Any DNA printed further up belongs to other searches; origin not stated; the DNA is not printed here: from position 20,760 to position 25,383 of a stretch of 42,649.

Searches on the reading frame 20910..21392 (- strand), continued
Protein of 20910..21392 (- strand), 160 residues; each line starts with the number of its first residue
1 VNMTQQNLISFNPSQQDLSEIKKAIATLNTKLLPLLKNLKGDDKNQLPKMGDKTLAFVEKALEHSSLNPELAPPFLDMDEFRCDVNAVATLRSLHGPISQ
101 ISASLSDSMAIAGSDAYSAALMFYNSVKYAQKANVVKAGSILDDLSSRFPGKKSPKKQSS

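Call 45: fold_search(model_id=the predicted structure, library=viral)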
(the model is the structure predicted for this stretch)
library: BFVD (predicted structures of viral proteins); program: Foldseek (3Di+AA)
matches with E <= 10: 84; with E <= 0.001: 0
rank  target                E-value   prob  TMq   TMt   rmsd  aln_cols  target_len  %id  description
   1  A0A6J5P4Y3            6.0e-01  0.14  0.23  0.18  25.1       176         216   15  Uncharacterized protein [uncultured Caudovirales phage]
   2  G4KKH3                1.1e+00  0.14  0.25  0.31  20.2       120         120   12  (no name in the UniProt tables at hand)
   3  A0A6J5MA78            1.6e+00  0.16  0.28  0.27  25.1       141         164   13  Uncharacterized protein [uncultured Caudovirales phage]
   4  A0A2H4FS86            2.5e+00  0.15  0.19  0.23  13.8        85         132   18  (no name in the UniProt tables at hand)
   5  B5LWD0                2.5e+00  0.06  0.19  0.14  16.1       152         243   17  Uncharacterized protein [Feldmannia species virus]
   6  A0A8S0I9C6            2.7e+00  0.06  0.20  0.24  21.2       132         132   12  (no name in the UniProt tables at hand)
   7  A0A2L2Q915            3.0e+00  0.08  0.24  0.07  17.8       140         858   14  Protein U90 [Human herpesvirus 6B]
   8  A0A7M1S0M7            3.2e+00  0.30  0.25  0.61   3.5        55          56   13  Uncharacterized protein [uncultured phage cr114_1]
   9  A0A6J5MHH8            3.2e+00  0.06  0.23  0.16  24.6       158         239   14  Uncharacterized protein [uncultured Caudovirales phage]
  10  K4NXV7                3.4e+00  0.10  0.22  0.20  14.9        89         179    9  DUF3310 domain-containing protein [Acinetobacter phage vB_AbaM-IME-AB2]
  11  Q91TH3                3.4e+00  0.04  0.20  0.11  25.1       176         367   14  T123 [Tupaiid herpesvirus 1 (strain 1)]
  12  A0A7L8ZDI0            3.7e+00  0.07  0.16  0.31  15.2        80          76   14  Uncharacterized protein [Microbacterium phage GardenState]
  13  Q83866                3.7e+00  0.02  0.15  0.12  24.5       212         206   12  23.6KD putative nonstructural protein [Nilaparvata lugens reovirus]
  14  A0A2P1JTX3            3.9e+00  0.23  0.30  0.55   9.5        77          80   13  Uncharacterized protein [Anoxybacillus phage A403]
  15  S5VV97                3.9e+00  0.11  0.35  0.19  21.3       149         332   15  Uncharacterized protein [Pseudomonas phage PaBG]
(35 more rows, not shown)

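Call 48: search_dna_similar(query=window:20910-21392:-, collection=plasmids, mode=protein, max_evalue=0.001, max_rows=30)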
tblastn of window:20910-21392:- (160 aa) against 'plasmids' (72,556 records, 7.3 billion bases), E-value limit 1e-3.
No match.

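Call 49: search_dna_similar(query=window:20910-21392:-, collection=phages, mode=protein, max_evalue=0.001, max_rows=30)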
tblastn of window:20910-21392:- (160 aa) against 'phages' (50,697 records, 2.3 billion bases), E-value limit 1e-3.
No match.

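Call 57: list_cluster_members(proteins=[P0002, P0005, P0006, P0011, P0015, P0016, P0019, P0030, P0050, P0100])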
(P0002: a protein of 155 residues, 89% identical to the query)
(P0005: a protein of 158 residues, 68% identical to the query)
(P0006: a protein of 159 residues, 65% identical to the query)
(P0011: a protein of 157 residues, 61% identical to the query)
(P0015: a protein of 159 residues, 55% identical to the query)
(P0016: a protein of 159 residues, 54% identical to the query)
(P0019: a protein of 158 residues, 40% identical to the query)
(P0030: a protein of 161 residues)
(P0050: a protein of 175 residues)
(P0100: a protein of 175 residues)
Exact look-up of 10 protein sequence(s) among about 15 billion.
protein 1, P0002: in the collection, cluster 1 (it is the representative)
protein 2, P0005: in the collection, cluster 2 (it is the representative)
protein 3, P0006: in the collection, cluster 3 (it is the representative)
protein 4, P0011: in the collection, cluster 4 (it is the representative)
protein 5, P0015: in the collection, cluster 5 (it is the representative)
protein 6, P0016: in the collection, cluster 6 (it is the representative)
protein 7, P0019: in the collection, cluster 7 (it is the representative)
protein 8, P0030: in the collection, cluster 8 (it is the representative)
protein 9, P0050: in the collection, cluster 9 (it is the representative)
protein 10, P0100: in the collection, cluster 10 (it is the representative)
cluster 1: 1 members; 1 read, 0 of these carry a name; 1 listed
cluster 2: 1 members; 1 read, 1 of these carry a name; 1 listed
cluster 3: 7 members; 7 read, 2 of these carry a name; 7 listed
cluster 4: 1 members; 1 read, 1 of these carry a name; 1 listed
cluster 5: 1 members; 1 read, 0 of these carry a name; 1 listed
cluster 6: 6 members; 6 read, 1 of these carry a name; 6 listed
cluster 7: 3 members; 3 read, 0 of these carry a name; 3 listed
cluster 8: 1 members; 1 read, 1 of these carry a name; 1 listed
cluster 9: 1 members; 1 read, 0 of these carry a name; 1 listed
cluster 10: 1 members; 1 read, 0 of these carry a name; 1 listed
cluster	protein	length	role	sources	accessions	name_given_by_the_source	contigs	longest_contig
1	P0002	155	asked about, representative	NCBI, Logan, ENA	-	-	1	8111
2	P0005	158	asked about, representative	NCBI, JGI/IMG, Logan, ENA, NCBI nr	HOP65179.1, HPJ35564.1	MAG TPA: hypothetical protein PK358_12055 [Spirochaetota bacterium] | hypothetical protein [Spirochaetota bacterium]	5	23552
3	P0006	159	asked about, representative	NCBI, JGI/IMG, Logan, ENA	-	-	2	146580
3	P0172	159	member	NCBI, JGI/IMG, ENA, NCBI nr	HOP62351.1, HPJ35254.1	MAG TPA: hypothetical protein PK358_10490 [Spirochaetota bacterium] | hypothetical protein [Spirochaetota bacterium]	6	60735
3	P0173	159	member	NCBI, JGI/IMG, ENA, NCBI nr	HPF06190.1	MAG TPA: hypothetical protein PK293_09160 [Spirochaetota bacterium] | hypothetical protein [Spirochaetota bacterium]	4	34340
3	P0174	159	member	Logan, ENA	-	-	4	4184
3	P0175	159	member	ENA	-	-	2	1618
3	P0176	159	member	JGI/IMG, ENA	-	-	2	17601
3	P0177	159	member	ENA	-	-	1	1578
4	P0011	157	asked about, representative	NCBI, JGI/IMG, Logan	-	hypothetical protein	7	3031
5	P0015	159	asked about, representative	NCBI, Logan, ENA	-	-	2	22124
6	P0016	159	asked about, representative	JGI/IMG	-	hypothetical protein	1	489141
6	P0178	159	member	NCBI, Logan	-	-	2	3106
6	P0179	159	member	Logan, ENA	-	-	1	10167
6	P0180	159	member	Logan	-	-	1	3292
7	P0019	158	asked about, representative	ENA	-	-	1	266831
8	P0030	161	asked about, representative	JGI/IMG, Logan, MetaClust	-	\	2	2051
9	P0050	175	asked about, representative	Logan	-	-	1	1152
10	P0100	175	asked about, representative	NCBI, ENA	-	-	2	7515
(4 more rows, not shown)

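Call 61: search_protein_families(library=padloc, proteins=[window:20910-21392:-, P0016, P0019, P0022, P0005, P0006], max_evalue=1)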
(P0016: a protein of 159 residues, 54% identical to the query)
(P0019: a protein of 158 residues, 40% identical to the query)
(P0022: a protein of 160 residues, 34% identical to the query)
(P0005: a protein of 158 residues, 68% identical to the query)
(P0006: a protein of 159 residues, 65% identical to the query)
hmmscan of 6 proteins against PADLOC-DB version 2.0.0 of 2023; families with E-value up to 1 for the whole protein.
window:20910-21392:- (160 aa): 0 families

P0016 (159 aa): 0 families

P0019 (158 aa): 0 families

P0022 (160 aa): 0 families

P0005 (158 aa): 0 families

P0006 (159 aa): 1 family
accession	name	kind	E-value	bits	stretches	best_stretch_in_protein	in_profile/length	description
PDLC02815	DpdC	-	0.027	11.9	1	2-48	142-188/312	DpdC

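Call 65: search_protein_families(library=pfam, alignment_id=A2, max_evalue=1)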
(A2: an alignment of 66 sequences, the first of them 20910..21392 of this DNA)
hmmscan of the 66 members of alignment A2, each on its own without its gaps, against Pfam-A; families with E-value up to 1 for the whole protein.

A. member 1, window:20910-21392:- (160 aa): 1 family
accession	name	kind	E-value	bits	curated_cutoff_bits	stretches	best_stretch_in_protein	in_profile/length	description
PF10879.14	DUF2674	-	0.046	13.8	27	1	4-26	4-26/61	Protein of unknown function (DUF2674)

B. families by the number of members that match (of 66 scanned): 83 families (the first 25 are shown)
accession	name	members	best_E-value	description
PF16809.10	NleF_casp_inhib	3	0.018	NleF caspase inhibitor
PF08045.16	CDC14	2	0.01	Cell division control protein 14, SIN component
PF24575.1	TPR_Slam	2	0.044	Surface lipoprotein assembly modifier, N-terminal TPR repeats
PF21701.3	GLOD4_C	2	0.059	Glyoxalasedomain-containing protein 4-like, C-terminal domain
PF05531.17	NPV_P10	2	0.22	Nucleopolyhedrovirus P10 protein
PF24583.1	DUF7610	1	0.00034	Domain of unknown function (DUF7610)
PF11029.13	DAZAP2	1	0.0018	DAZ associated protein 2 (DAZAP2)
PF06050.19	HGD-D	1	0.0046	2-hydroxyglutaryl-CoA dehydratase, D-component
PF04522.18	BBMV_Gp1_N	1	0.0063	Broad bean mottle virus, Gp1, N-terminal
PF24611.2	Spectrin_Anc-1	1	0.0087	Nuclear anchorage protein 1, spectrin-like repeat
PF20572.3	DUF6781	1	0.0097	Family of unknown function (DUF6781)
PF23338.1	PTHB1_hp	1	0.0098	PTHB1 hairpin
PF23991.1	DUF7310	1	0.011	Coiled-coil region of unknown function (DUF7310)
PF17279.8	DUF5344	1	0.018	Family of unknown function (DUF5344)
PF20984.2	PT26-6P_helical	1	0.019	PT26-6P, helical domain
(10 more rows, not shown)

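Call 66: search_solved_structures(query=A2, max_evalue=10)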
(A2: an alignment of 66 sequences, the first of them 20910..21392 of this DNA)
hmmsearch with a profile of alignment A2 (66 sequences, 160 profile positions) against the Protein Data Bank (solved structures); distinct sequences matched with E-value up to 10: 6.
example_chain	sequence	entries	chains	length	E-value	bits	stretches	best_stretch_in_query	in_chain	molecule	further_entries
6i5b_A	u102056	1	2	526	0.13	15.2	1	90-137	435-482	Uncharacterized protein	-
6cfz_C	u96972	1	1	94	0.49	13.4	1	75-134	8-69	Dad2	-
5nr1_A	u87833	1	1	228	0.88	12.5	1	35-70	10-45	FtsZ-binding protein FzlA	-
1jov_A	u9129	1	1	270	1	12.3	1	72-144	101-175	HI1317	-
6clz_B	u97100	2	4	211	1.3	12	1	17-106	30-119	Apolipoprotein A-I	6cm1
3s84_A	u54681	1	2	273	3.9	10.4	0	13-68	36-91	Apolipoprotein A-IV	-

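Call 75: find_homologous_proteins(query=A2, max_evalue=1e-10)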
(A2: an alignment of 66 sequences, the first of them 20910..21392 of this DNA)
Query A2 (66 sequences) (160 aa, profile of the alignment): 257 proteins with E <= 1e-10 among 4936 candidates; the best 120 are listed.
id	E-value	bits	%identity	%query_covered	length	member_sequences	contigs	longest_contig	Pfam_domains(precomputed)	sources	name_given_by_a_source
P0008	6.1e-62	226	63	97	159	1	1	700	-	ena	-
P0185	2.1e-61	224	44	97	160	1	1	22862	-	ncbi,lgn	ncbi:MAG: hypothetical protein OHK0038_17620 [Flammeovirgaceae bacterium]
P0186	3.8e-61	223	52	77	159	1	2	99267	-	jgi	-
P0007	1.6e-60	221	65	97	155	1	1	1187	-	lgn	-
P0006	4.9e-60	220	65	96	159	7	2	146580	-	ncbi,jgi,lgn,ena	-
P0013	7.7e-60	219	57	98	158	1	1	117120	-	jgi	jgi:hypothetical protein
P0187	1.1e-59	219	45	94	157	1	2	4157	-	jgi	-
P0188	1.3e-59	218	48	92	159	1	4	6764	-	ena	-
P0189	1.5e-59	218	56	99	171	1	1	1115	-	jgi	jgi:hypothetical protein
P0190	1.7e-59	218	48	97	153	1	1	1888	-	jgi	-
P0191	2.2e-59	218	48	95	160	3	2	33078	-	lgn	-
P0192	3.7e-59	217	49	88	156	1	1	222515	-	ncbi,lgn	ncbi:MAG: hypothetical protein AB7S48_09130 [Bacteroidales bacterium]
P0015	4.5e-59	217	55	94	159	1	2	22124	-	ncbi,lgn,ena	-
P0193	5.6e-59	216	48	92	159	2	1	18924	-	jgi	-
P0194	6.3e-59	216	47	91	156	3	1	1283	-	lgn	-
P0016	8.1e-59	216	54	80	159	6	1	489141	-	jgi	jgi:hypothetical protein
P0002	1.6e-57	212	89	97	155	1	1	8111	-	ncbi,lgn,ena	-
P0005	2.9e-57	211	68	96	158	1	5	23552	-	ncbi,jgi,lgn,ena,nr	ncbi:MAG TPA: hypothetical protein PK358_12055 [Spirochaetota bacterium]|nr:hypothetical protein [Sp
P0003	4.7e-57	210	79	98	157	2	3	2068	-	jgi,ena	-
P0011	2.7e-56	208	61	96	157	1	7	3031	-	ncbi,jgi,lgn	jgi:hypothetical protein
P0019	1.0e-52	196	40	94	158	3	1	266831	-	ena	-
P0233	1.2e-50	189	43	93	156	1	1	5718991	-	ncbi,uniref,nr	ncbi:hypothetical protein [Labilibaculum antarcticum]|uniref:Uncharacterized protein n=1 Tax=Labilib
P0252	2.0e-48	182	43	93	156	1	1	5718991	-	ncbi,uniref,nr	ncbi:cytochrome P450 family protein [Labilibaculum antarcticum]|uniref:Uncharacterized protein n=1 T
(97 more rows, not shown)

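Call 76: find_encoding_contigs(protein=P0233, flank=10000, max_places=2)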
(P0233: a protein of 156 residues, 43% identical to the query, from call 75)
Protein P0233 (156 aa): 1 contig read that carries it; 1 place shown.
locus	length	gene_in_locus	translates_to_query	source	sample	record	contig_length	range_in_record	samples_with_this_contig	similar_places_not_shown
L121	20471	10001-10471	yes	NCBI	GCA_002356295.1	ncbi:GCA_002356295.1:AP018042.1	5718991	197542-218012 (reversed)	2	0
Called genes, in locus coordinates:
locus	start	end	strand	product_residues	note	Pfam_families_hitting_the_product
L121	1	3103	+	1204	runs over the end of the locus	PF01103:Omp85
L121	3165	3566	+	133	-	PF00072:Response_reg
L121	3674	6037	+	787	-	PF01751:Toprim, PF01131:Topoisom_bac, PF13342:Toprim_Crpt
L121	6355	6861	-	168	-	PF00300:His_Phos_1 (weak)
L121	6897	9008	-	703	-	PF13089:PP_kinase_N, PF02503:PP_kinase, PF17941:PP_kinase_C_1, PF13091:PLDc_2 (weak), PF13090:PP_kinase_C, PF13091:PLDc_2 (weak)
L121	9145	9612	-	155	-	-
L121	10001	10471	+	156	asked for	-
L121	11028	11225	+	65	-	PF09962:DUF2196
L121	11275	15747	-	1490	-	-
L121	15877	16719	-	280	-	PF06325:PrmA, PF05175:MTS, PF13649:Methyltransf_25 (weak), PF13847:Methyltransf_31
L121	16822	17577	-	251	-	PF00121:TIM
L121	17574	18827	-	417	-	PF07291:MauE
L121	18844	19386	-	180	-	PF07659:DUF1599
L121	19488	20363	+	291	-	PF00809:Pterin_bind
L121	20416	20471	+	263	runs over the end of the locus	PF19293:CdaA_N, PF02457:DAC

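Call 77: find_encoding_contigs(protein=P0252, flank=10000, max_places=2)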
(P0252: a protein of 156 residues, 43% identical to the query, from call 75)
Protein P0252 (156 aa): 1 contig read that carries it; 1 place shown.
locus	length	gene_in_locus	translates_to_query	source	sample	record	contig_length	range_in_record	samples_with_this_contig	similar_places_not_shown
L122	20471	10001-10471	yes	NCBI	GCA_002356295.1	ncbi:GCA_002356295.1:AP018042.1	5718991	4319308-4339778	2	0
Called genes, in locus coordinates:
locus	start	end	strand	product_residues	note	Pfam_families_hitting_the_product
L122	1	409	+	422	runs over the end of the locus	-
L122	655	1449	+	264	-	PF00005:ABC_tran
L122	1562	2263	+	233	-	PF02492:cobW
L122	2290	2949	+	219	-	PF04060:FeS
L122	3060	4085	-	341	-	PF01384:PHO4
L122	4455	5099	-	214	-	PF00072:Response_reg, PF00196:GerE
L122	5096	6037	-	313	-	PF07730:HisKA_3, PF02518:HATPase_c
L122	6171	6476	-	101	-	-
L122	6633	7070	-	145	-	PF02586:SRAP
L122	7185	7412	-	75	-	-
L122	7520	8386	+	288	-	PF12833:HTH_18, PF00165:HTH_AraC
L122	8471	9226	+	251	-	PF00106:adh_short, PF01370:Epimerase (weak), PF08659:KR, PF13561:adh_short_C2, PF23441:SDR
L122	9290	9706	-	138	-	PF12663:DUF3788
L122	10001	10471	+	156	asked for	-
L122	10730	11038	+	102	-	-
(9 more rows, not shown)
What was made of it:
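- On Plasmid iteron / Rep replicon: Family members sit on contigs up to 5.7 Mb (calls 75-77).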

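Call 84: find_related_loci(query=A1, collection=viral_contigs, flank=6000)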
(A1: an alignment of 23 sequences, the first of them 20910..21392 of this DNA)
Query A1 (160 aa) in viral_contigs; peptide patterns used: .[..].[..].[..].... (x = any residue, [..] = any of these).
34 stretches matched a pattern, but none encodes a relative of the query by tblastn (E <= 1e-3).
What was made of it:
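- On Plasmid iteron / Rep replicon: There are no tblastn hits in PLSDB or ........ and none in IMG/VR (calls 48, 49, 84).
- Closest known: Iteron arrays next to their Rep gene. Different: The module here is chromosomal and is absent from plasmid and phage collections (calls 48, 49, 84).
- It is absent from PLSDB, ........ and IMG/VR (calls 48, 49, 84).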

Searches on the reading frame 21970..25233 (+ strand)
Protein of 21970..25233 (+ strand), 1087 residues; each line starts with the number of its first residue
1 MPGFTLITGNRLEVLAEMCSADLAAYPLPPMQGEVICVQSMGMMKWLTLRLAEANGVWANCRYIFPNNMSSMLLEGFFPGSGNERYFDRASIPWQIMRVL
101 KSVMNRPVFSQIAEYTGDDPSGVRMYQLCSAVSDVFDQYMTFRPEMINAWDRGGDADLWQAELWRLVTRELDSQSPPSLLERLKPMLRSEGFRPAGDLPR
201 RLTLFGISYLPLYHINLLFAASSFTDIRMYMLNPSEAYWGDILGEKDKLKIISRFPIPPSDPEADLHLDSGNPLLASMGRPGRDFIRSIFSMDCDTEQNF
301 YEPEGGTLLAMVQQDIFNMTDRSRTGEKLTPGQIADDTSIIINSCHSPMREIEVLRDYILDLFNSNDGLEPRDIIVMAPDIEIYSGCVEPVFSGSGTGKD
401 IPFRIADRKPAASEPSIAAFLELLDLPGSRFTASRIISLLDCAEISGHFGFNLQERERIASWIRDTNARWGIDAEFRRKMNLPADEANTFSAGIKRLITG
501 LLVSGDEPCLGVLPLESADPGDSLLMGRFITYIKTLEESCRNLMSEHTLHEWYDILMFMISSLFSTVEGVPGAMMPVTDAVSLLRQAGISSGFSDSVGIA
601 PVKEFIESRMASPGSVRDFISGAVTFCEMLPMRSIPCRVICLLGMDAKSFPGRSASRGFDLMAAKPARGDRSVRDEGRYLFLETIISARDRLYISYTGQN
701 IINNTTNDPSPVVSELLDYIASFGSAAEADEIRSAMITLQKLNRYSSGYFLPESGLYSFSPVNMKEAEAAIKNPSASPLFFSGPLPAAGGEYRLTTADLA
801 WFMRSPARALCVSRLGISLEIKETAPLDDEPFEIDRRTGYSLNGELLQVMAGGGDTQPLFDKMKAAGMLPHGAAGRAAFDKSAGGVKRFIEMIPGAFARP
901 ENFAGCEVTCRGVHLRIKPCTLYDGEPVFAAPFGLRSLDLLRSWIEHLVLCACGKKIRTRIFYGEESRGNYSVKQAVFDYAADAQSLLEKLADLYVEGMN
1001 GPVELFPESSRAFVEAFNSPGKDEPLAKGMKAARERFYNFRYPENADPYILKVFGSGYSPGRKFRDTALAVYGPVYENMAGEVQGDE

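Call 8: search_protein_families(library=pfam, proteins=[window:21970-25233:+])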
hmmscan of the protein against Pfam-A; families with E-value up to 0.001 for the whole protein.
window:21970-25233:+ (1087 aa): 2 families
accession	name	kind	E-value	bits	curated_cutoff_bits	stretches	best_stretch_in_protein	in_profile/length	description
PF04257.20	Exonuc_V_gamma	-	1.2e-76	258.3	25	1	4-318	1-313/314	Exodeoxyribonuclease V, gamma subunit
PF17946.7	RecC_C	-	3e-34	119.1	22.6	1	794-1017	4-201/202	RecC C-terminal domain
